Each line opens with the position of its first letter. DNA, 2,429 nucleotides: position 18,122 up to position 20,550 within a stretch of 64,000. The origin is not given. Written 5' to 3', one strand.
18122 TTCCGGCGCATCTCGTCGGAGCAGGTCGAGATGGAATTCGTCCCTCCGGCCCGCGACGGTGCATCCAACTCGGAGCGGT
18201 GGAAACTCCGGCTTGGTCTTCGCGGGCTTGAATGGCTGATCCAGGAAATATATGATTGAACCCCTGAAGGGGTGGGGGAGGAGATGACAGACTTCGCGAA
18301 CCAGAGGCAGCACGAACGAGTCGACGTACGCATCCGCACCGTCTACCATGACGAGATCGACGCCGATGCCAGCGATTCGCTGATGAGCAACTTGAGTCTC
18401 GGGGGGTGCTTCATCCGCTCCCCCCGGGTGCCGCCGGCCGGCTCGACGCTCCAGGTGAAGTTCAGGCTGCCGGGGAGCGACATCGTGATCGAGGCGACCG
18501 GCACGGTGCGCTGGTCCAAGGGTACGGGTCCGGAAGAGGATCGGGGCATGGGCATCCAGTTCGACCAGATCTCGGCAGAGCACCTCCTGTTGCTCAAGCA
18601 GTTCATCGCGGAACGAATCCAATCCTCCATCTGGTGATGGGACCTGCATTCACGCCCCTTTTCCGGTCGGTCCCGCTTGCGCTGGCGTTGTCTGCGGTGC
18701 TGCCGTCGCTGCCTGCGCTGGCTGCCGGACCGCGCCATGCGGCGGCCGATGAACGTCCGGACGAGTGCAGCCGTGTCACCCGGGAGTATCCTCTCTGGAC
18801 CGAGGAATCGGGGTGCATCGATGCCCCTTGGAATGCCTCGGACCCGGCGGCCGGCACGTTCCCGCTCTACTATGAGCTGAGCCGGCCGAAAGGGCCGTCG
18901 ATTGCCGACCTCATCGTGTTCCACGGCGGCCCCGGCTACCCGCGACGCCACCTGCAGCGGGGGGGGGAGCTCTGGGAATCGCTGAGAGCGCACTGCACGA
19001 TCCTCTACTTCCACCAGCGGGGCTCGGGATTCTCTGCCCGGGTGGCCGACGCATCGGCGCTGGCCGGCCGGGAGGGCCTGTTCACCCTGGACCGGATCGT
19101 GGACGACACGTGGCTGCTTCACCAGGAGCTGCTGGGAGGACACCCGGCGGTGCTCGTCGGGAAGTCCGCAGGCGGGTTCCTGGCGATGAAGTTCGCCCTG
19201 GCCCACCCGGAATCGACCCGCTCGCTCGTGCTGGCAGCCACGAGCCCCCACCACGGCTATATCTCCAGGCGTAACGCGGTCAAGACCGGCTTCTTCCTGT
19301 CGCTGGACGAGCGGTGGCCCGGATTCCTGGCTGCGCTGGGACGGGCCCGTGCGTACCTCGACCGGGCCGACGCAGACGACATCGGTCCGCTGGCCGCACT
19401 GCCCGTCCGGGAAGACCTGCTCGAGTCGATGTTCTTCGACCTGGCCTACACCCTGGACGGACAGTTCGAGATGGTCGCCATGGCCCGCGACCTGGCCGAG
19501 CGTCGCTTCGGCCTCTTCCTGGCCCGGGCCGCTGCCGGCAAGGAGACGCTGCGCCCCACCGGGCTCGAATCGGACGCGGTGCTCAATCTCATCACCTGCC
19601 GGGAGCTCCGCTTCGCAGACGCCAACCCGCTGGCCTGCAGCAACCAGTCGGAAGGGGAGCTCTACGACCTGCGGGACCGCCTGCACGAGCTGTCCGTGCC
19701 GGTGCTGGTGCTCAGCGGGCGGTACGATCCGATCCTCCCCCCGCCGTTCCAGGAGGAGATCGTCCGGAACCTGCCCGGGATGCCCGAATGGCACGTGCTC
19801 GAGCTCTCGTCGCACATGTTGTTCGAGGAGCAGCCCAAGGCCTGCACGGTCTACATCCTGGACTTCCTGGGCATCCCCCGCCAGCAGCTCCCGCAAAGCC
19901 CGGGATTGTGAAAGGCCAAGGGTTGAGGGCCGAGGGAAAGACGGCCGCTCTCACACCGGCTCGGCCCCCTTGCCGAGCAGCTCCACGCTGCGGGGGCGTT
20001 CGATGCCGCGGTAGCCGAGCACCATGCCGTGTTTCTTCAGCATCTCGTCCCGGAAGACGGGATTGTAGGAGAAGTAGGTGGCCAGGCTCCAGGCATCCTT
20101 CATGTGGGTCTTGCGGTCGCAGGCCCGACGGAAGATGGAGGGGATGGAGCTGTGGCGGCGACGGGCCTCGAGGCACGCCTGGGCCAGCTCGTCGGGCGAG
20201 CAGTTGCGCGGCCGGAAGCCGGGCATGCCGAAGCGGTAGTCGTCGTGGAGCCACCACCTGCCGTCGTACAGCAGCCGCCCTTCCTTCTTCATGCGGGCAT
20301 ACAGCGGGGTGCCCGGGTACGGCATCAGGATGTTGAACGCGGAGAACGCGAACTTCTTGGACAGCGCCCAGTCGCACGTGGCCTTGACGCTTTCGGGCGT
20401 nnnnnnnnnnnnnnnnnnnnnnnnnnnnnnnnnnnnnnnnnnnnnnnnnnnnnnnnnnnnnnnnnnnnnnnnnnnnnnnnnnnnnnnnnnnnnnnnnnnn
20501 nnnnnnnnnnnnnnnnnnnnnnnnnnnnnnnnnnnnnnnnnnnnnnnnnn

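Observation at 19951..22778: Translationally coupled pair of B12-binding radical SAM (DUF4070-type) enzymes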

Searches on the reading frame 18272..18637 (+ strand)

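Call 9: search_protein_families(library=pfam, proteins=[window:18272-18637:+], max_evalue=0.01)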
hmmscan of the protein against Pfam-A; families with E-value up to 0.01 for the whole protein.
window:18272-18637:+ (121 aa): 1 family
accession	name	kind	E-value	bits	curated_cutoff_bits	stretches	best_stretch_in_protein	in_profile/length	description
PF07238.19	PilZ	-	4.3e-17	62.8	22.5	1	10-113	1-101/102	PilZ domain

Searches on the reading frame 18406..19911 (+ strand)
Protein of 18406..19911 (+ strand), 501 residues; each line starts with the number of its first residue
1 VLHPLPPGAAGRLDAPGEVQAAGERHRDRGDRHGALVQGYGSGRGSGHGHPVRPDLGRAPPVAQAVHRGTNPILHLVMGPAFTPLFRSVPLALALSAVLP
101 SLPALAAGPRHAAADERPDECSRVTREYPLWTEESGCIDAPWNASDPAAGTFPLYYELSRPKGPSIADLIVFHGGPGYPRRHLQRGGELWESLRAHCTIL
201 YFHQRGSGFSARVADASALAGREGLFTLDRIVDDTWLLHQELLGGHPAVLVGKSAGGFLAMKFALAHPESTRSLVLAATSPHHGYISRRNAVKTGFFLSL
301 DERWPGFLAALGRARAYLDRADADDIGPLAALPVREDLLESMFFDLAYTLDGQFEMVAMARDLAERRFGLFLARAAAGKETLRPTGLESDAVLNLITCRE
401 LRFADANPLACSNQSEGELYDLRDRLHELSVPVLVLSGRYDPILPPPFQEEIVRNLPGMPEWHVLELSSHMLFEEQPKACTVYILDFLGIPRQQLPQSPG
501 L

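Call 9: search_protein_families(library=pfam, proteins=[window:18406-19911:+], max_evalue=0.01)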
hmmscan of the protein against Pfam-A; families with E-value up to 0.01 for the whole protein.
window:18406-19911:+ (501 aa): 3 families
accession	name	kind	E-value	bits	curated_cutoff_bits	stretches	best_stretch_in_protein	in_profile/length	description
PF00561.26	Abhydrolase_1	-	6.2e-18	65.8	25.8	1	169-286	3-110/245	alpha/beta hydrolase fold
PF12146.15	Hydrolase_4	-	1.7e-11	44.3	27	2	181-279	15-109/239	Serine aminopeptidase, S33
PF12697.13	Abhydrolase_6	-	7.2e-08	33.8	26.3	1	170-479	2-213/217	Alpha/beta hydrolase family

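Call 96: search_protein_families(library=ncbifam, proteins=[window:18637-19911:+], max_evalue=0.001)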
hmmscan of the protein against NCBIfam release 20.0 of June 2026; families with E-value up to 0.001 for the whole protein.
window:18637-19911:+ (424 aa): 19 families
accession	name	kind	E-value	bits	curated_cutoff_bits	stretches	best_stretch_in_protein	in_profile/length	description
TIGR01250.1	pro_imino_pep_2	subfamily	1.1e-19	71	167.65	2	85-202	22-129/288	proline iminopeptidase-family hydrolase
NF051487.1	bifunc_PcaCD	exception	2.4e-17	63.2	430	2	112-206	191-275/413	bifunctional 4-carboxymuconolactone decarboxylase/3-oxoadipate enol-lactonase PcaCD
NF045948.1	ProImpepThrmp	equivalog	2.7e-17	63.2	500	2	77-200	14-126/291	proline iminopeptidase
NF051488.1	bifunc_PcaDC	exception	1.8e-16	60.3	390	2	343-415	183-254/375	bifunctional 3-oxoadipate enol-lactonase/4-carboxymuconolactone decarboxylase PcaDC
TIGR02427.1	protocat_pcaD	equivalog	6.4e-16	58.5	255.85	2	343-411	183-250/251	3-oxoadipate enol-lactonase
TIGR01738.1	bioH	equivalog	2e-12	47.3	206.95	2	343-410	178-244/245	pimeloyl-ACP methyl ester esterase BioH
NF045945.1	ProImpepLactob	equivalog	8.4e-12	45.2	400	2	77-205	15-134/293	proline iminopeptidase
NF050089.1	i_nPHAscl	equivalog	7e-10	38.4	300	1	171-212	86-127/288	intracellular short-chain-length polyhydroxyalkanoate depolymerase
TIGR03056.1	bchO_mg_che_rel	equivalog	4.6e-08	32.4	172.55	0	145-198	72-124/278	alpha/beta fold hydrolase BchO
NF011457.0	PRK14875.1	equivalog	1.2e-07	31.1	307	0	343-410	305-368/372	acetoin dehydrogenase dihydrolipoyllysine-residue acetyltransferase subunit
TIGR03695.1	menH_SHCHC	equivalog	1.2e-06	28.2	208.55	0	163-204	65-106/252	2-succinyl-6-hydroxy-2,4-cyclohexadiene-1-carboxylate synthase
NF053683.1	esterase_mleBRB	exception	4.9e-06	26.3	585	1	149-205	75-130/280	BRB family alpha/beta fold macrolide esterase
TIGR01249.1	pro_imino_pep_1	equivalog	2.6e-05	23.5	259.75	1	77-201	17-127/307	prolyl aminopeptidase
NF052610.1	macro_16_ester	equivalog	4.6e-05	22.9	420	0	171-204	96-129/281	alpha/beta fold macrolide esterase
TIGR02240.1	PHA_depoly_arom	equivalog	0.00014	21.3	250.6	0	173-204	95-126/276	poly(3-hydroxyalkanoate) depolymerase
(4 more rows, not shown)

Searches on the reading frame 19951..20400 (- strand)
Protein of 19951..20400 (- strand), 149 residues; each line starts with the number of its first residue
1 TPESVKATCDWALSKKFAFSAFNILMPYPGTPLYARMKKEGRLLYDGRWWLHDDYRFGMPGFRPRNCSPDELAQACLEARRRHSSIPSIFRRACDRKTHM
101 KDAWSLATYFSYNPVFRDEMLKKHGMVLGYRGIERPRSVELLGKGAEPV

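Call 46: search_protein_families(library=pfam, proteins=[window:19951-20400:-], max_evalue=10)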
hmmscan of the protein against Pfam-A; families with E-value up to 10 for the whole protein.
window:19951-20400:- (149 aa): 1 family
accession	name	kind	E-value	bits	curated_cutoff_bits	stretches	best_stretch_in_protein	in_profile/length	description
PF13282.11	DUF4070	-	0.026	15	22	1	31-74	1-39/144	Domain of unknown function (DUF4070)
